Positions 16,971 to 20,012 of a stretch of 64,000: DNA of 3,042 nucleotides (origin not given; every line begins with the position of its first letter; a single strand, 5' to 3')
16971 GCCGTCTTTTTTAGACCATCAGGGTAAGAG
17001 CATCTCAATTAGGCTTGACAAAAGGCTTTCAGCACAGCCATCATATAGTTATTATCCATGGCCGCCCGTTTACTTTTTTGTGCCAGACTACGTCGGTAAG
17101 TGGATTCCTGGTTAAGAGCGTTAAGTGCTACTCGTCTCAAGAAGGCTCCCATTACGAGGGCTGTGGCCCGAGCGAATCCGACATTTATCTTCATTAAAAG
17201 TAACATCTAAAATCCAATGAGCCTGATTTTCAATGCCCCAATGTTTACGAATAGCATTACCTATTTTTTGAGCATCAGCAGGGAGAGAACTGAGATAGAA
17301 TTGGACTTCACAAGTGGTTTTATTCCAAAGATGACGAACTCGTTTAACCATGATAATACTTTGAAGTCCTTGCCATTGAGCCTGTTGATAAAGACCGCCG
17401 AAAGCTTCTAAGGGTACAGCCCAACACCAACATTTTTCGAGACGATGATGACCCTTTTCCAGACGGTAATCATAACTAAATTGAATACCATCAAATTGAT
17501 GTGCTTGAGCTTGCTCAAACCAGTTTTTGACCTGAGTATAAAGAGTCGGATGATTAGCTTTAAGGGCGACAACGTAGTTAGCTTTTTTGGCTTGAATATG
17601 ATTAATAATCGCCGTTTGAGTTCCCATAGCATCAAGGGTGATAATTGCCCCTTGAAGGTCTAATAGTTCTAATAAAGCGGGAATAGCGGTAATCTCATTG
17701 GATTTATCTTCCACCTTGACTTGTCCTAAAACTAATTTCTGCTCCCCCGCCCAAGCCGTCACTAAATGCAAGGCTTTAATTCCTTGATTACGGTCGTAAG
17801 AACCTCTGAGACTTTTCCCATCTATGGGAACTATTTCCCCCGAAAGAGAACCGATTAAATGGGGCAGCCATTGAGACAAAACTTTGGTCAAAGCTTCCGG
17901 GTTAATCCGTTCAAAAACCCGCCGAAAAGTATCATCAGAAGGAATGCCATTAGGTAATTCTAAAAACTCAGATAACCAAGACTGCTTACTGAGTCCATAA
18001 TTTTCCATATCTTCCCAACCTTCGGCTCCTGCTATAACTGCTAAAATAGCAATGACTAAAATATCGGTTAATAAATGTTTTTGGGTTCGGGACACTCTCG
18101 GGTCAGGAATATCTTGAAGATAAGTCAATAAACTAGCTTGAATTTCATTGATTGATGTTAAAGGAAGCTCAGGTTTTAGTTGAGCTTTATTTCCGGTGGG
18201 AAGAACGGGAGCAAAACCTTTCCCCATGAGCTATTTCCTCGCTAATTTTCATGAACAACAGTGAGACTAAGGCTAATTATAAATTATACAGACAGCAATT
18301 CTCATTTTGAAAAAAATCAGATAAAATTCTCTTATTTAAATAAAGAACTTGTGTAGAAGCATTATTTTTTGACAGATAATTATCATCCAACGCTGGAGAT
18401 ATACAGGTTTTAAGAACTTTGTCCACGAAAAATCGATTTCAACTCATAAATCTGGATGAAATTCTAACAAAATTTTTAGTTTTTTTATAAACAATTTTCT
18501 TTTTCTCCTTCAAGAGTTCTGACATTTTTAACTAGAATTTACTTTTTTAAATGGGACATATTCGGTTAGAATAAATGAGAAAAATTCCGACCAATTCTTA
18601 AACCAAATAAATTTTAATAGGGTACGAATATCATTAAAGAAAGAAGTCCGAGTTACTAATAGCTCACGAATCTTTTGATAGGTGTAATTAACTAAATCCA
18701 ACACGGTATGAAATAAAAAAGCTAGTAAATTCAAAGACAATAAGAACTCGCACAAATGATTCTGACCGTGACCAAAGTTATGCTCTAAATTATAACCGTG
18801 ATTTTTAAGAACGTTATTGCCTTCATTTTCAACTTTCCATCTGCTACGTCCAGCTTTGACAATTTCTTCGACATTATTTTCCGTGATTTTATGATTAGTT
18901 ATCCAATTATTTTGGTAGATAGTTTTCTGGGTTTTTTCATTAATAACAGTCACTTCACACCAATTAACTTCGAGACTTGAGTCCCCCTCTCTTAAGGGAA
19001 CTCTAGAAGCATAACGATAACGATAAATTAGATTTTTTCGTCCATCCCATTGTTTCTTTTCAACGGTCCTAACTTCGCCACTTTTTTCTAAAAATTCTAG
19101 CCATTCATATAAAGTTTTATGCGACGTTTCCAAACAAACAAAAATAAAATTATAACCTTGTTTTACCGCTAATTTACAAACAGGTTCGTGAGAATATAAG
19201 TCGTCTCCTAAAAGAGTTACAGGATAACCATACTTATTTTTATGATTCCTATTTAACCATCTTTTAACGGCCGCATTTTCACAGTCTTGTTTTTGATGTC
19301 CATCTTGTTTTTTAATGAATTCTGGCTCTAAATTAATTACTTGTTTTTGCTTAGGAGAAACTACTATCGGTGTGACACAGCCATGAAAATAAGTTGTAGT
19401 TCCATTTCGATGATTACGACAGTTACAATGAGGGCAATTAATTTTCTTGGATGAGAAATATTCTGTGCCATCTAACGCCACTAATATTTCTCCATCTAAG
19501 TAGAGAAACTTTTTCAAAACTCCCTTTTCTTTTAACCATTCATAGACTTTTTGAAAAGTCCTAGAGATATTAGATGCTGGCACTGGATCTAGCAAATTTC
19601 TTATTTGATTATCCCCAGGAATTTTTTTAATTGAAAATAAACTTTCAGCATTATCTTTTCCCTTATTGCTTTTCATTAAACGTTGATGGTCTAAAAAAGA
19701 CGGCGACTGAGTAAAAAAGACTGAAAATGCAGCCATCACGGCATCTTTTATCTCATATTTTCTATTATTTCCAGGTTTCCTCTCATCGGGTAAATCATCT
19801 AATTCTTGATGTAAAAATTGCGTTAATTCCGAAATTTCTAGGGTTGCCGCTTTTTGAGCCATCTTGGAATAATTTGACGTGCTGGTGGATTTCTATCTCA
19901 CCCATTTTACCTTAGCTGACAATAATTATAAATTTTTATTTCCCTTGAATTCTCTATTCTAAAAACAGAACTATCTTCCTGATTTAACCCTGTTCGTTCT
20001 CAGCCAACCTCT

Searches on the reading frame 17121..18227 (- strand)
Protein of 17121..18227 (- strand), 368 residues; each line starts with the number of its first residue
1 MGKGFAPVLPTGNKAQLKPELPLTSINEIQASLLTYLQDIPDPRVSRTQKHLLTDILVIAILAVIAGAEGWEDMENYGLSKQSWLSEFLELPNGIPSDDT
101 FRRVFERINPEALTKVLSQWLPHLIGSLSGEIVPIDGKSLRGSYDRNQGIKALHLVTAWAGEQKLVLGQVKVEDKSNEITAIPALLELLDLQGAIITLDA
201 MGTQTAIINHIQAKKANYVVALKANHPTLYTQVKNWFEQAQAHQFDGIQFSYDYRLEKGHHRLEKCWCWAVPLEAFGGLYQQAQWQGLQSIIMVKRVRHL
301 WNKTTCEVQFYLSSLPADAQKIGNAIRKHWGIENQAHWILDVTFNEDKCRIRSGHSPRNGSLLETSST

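Call 13: search_protein_families(library=pfam, proteins=[window:17121-18227:-])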
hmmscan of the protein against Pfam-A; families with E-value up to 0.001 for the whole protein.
window:17121-18227:- (368 aa): 2 families
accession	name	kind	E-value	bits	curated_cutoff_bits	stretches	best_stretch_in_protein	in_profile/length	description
PF13808.11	DDE_Tnp_1_assoc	-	2.1e-33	114.7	32.3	1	35-121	2-88/88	DDE_Tnp_1-associated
PF01609.27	DDE_Tnp_1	-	7.1e-20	72.1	23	1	131-354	5-184/200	Transposase DDE domain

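Call 21: find_encoding_contigs(protein=window:17121-18227:-, flank=3000, max_places=10)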
Protein window:17121-18227:- (368 aa): no gene with exactly this product is on record in the collection.

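Call 25: search_protein_families(library=ncbifam, proteins=[window:17121-18227:-])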
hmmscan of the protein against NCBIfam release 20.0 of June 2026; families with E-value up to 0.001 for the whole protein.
window:17121-18227:- (368 aa): 4 families
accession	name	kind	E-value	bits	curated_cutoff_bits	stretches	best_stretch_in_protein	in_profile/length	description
NF033564.0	transpos_ISAs1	equivalog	1.4e-116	389.1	70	1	56-363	1-306/314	ISAs1 family transposase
NF033539.1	transpos_IS1380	equivalog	1.2e-05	24.2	180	1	41-329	36-331/419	IS1380 family transposase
NF033540.2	transpos_IS701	equivalog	1.4e-05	24.6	150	1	189-334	176-323/363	IS701 family transposase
NF033592.1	transpos_IS4_1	equivalog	0.00058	19.1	115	0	45-333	20-291/332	IS4 family transposase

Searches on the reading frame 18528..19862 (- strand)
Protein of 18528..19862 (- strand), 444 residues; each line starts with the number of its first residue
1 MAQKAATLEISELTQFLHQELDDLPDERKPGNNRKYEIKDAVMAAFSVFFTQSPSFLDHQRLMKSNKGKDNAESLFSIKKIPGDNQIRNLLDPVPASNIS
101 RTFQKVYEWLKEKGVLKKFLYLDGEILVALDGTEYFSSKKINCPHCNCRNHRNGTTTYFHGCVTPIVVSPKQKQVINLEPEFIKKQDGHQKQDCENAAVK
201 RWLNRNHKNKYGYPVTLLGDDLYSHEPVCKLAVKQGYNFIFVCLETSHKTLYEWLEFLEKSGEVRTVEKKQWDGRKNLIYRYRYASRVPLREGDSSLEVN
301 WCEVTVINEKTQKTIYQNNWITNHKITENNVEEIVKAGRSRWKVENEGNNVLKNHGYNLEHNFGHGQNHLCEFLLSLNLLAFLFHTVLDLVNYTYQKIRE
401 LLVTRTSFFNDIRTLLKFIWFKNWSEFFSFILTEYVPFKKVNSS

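Call 13: search_protein_families(library=pfam, proteins=[window:18528-19862:-])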
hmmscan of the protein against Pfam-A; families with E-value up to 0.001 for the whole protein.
window:18528-19862:- (444 aa): 1 family
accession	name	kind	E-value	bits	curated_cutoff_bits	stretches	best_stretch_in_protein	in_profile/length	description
PF01609.27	DDE_Tnp_1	-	0.00034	20.9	23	1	155-381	29-198/200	Transposase DDE domain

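Call 25: search_protein_families(library=ncbifam, proteins=[window:18528-19862:-])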
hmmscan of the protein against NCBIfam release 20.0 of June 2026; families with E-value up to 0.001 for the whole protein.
window:18528-19862:- (444 aa): 1 family
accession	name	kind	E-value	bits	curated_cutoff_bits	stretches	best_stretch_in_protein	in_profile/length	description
NF033591.1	transpos_IS4_2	equivalog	0.00012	21.3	152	1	176-388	84-280/340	IS4 family transposase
